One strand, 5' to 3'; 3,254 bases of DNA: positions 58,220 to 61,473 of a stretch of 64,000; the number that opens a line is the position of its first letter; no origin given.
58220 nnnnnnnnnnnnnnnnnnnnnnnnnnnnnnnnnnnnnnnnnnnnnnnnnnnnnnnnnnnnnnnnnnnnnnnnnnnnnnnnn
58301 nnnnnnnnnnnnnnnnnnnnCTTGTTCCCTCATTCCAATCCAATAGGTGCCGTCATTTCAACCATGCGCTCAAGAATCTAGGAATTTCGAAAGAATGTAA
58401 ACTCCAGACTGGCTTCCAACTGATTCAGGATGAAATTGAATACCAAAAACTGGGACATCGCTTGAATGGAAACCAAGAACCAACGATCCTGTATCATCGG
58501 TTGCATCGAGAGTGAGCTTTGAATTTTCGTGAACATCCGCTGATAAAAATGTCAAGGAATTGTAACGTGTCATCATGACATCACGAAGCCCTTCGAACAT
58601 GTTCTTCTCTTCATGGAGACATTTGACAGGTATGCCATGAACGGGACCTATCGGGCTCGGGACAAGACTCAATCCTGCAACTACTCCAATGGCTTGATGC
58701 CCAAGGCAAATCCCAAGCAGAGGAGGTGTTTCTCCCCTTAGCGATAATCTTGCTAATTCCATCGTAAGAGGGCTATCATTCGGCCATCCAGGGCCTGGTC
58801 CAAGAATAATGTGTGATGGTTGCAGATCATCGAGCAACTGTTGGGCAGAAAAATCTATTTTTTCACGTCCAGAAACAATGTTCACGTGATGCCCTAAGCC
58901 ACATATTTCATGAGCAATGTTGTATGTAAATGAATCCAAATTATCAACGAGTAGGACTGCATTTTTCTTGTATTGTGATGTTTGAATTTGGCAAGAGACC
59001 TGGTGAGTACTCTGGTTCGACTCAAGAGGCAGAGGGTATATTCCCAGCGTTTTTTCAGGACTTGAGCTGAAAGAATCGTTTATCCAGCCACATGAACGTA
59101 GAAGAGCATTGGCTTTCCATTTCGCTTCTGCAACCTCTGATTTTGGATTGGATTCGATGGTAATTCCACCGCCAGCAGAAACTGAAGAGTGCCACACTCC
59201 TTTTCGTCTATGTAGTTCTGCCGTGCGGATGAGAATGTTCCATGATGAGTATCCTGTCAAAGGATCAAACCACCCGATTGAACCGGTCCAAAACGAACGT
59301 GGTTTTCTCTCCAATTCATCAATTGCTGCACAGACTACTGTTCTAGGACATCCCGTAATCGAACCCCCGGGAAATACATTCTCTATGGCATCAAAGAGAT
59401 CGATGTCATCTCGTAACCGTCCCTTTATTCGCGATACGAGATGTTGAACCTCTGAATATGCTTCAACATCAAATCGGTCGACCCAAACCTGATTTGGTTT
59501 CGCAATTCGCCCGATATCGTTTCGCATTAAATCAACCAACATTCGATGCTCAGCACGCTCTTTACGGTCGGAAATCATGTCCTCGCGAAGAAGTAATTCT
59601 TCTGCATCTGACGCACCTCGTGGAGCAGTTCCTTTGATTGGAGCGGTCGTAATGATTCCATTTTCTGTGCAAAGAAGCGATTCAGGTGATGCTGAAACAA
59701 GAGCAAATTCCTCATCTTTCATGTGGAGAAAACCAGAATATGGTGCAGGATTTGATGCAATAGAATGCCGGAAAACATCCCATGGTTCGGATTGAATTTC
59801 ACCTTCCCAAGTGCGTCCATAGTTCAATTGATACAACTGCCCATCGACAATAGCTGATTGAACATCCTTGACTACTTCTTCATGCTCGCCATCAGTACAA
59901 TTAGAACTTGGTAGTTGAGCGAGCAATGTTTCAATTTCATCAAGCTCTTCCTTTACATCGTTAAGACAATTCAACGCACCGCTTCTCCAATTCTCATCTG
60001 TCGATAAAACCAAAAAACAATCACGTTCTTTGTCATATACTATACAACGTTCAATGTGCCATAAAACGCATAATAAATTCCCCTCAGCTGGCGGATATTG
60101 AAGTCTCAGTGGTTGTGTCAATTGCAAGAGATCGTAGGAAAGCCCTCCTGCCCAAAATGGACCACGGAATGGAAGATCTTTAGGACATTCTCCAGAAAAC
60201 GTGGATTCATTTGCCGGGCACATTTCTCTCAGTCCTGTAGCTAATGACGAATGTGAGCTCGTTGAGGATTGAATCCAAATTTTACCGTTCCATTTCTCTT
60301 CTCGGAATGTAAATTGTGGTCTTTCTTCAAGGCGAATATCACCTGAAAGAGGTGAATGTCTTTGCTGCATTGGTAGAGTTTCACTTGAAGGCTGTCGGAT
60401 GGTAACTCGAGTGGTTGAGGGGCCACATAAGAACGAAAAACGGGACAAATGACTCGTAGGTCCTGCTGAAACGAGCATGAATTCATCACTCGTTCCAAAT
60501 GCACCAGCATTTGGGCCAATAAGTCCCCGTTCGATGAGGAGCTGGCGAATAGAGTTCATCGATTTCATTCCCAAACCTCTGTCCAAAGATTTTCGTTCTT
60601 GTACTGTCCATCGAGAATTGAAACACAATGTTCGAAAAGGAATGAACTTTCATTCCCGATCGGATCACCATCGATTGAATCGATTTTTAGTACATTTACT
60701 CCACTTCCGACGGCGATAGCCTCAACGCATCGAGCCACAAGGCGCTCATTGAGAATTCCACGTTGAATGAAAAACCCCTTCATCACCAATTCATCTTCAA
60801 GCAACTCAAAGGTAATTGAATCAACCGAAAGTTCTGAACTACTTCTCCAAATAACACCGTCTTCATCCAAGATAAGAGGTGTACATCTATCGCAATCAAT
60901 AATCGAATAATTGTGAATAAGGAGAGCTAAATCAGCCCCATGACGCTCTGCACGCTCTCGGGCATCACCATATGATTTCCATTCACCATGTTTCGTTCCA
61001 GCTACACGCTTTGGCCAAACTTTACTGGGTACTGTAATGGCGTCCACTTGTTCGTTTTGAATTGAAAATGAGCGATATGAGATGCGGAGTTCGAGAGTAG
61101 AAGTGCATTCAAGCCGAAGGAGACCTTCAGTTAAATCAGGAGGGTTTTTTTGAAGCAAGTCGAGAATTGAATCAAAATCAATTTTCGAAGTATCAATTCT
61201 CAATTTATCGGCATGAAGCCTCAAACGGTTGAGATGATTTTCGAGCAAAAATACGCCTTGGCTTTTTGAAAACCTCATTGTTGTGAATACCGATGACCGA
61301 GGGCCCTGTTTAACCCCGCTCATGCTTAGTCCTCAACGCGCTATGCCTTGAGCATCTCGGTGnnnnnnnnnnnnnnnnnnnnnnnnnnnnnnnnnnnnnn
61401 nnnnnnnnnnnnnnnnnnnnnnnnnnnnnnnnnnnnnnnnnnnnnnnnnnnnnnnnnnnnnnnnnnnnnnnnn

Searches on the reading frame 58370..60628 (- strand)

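Call 38: search_protein_families(library=pfam, proteins=[window:58370-60628:-], max_evalue=0.001)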
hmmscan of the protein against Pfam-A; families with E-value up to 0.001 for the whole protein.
window:58370-60628:- (752 aa): 2 families
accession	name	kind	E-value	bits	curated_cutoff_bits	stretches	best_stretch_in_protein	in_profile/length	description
PF00425.24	Chorismate_bind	-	2.2e-72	244.2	27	1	248-505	4-257/257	chorismate binding enzyme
PF00117.34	GATase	-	4.6e-33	114.9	22.8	1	559-750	1-187/190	Glutamine amidotransferase class-I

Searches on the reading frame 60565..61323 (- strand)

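Call 38: search_protein_families(library=pfam, proteins=[window:60565-61323:-], max_evalue=0.001)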
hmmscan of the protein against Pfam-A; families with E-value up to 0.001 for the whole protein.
window:60565-61323:- (252 aa): 1 family
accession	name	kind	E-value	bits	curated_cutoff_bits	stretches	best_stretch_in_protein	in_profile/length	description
PF01063.24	Aminotran_4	-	1.3e-13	51.8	28.5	1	12-217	2-223/223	Amino-transferase class IV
